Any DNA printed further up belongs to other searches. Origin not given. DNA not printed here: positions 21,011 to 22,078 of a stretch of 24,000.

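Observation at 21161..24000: Diiron/MBL-type stand-alone protein translationally coupled to a cytoplasmic GGDEF-EAL enzyme: candidate two-protein gas/iron sensor for c-di-GMP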

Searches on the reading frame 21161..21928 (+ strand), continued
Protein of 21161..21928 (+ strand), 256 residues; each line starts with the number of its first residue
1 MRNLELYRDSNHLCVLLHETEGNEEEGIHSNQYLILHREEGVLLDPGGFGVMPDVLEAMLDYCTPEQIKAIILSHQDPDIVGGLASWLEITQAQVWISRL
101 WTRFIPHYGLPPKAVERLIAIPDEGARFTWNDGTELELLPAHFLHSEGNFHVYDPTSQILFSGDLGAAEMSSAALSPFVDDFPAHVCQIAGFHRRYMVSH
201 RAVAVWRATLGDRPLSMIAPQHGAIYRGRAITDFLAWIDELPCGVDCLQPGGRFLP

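Call 21: find_encoding_contigs(protein=P0001, flank=10000, max_places=5)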
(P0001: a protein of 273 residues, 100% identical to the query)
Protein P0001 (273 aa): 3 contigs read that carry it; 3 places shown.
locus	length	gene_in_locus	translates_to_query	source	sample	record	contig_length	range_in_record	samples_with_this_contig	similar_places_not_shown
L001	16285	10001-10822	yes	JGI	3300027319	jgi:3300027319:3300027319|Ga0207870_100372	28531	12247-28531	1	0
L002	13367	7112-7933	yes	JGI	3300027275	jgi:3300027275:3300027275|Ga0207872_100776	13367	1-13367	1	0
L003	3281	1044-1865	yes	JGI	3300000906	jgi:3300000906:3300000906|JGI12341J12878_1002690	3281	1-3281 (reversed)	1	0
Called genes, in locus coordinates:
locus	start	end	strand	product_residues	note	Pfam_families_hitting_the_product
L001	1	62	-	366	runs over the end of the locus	PF00581:Rhodanese, PF26341:AAA_SelU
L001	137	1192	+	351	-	PF00586:AIRS, PF02769:AIRS_C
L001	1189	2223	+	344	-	-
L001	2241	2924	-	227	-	PF25182:NonGDSL, PF00657:Lipase_GDSL, PF13472:Lipase_GDSL_2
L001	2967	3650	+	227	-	PF00005:ABC_tran, PF13304:AAA_21 (faint)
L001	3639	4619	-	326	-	PF00890:FAD_binding_2 (weak), PF01266:DAO, PF01593:Amino_oxidase (faint), PF03486:HI0933_like (faint), PF12831:FAD_oxidored (weak), PF13450:NAD_binding_8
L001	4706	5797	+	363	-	PF01883:FeS_assembly_P, PF00142:Fer4_NifH (faint), PF01656:CbiA, PF09140:MipZ, PF10609:ParA, PF13614:AAA_31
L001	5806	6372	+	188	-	PF22769:DCD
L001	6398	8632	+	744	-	PF03709:OKR_DC_1_N, PF01276:OKR_DC_1, PF03711:OKR_DC_1_C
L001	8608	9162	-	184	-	PF00186:DHFR_1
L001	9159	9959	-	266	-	PF00303:Thymidylat_synt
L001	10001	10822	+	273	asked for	PF00753:Lactamase_B, PF19583:ODP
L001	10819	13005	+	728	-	PF00990:GGDEF, PF00563:EAL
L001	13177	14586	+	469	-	PF08448:PAS_4 (weak), PF00989:PAS, PF08447:PAS_3, PF13426:PAS_9, PF00015:MCPsignal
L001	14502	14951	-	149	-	PF13279:4HBT_2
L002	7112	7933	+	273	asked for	PF00753:Lactamase_B, PF19583:ODP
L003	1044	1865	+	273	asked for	PF00753:Lactamase_B, PF19583:ODP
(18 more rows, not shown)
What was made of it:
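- A PAS-MCP gene lies 172 nt downstream of the pair in this organism (call 21).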

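Call 26: find_related_loci(query=A1, collection=genome_contigs, flank=6000)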
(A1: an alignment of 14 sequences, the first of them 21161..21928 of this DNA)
Query A1 (256 aa) in genome_contigs; peptide patterns used: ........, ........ (x = any residue, [..] = any of these).
600 stretches matched a pattern (row limit reached: there are more); 570 encode a relative of the query (tblastn E <= 1e-3); the best 80 are kept; 80 distinct loci.
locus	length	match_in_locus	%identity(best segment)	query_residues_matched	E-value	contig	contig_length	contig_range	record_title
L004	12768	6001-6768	100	1-256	5e-174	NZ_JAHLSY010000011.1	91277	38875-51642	Hydrogenophilus thiooxidans strain SS56 contig-100_10, whole genome shotgun sequence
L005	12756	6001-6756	67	1-254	4e-115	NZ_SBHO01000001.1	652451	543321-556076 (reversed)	Tepidiphilus olei strain J18 Scaffold1, whole genome shotgun sequence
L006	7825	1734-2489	66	1-254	3e-113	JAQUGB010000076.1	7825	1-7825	MAG: Tepidiphilus sp. isolate STCSWMC_214 NODE_30268_length_7825_cov_6.785789_ST_CSWMC, whole genome shotgun sequence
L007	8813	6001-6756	66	1-254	1e-113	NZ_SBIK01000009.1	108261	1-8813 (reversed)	Tepidiphilus succinatimandens strain DSM 15512 Scaffold9, whole genome shotgun sequence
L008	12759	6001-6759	68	1-255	8e-113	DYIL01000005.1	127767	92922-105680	MAG TPA_asm: Methyloversatilis universalis isolate TT109_59_23 Afr_mines_TT109_53_length_127767_cov_9_820589, whole geno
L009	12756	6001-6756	57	1-254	7e-100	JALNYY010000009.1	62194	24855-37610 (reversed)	MAG: Methylobacter sp. isolate SO_2017_GW1 bin 29 NODE_2617_length_62194_cov_2.418209_OW334_2017, whole genome shotgun s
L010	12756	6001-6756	60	1-254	1e-99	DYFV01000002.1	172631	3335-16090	MAG TPA_asm: Azoarcus sp. isolate BE2011_69_25 Afr_mines_BE2011_19_length_172631_cov_9_486980, whole genome shotgun sequ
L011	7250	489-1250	56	1-256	3e-99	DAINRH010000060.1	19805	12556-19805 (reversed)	MAG TPA_asm: Methylobacter sp. isolate CTOTU25073 NODE_200_length_19805_cov_10.239392, whole genome shotgun sequence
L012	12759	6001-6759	57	1-255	1e-98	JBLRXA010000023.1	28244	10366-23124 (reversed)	MAG: Methylobacter sp. isolate TamC05-25 NODE_1005_length_28244_cov_5.913370, whole genome shotgun sequence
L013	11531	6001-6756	57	1-254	5e-98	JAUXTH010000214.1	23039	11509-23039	MAG: Methylobacter sp. isolate C13_maxbin.026_sub C13_k141_298926, whole genome shotgun sequence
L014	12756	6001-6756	57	1-254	9e-98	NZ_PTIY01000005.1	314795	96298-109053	Methylobacter tundripaludum strain OWC-G53F Ga0139037_105, whole genome shotgun sequence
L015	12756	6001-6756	58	1-254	1e-97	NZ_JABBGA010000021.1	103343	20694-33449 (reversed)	Zoogloea dura strain G-4-1-14 contig21, whole genome shotgun sequence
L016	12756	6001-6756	58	1-254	1e-97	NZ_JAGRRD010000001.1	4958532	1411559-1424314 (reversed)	Azoarcus sp. L1K30 Scaffold_1, whole genome shotgun sequence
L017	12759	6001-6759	56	1-255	2e-97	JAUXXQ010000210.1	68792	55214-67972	MAG: Methylobacter sp. isolate C17_concoct.bin.6 C17_k141_22252, whole genome shotgun sequence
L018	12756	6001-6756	56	1-254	3e-97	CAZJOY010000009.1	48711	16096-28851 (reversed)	MAG TPA_asm: uncultured Methylobacter sp. isolate SRP302447_co1_30 genome assembly, contig: NODE_2149_length_48711_cov_7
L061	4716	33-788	55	1-254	4e-94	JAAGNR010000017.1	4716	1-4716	MAG: Ferrovum sp. isolate MAG_7_316B k99_365774, whole genome shotgun sequence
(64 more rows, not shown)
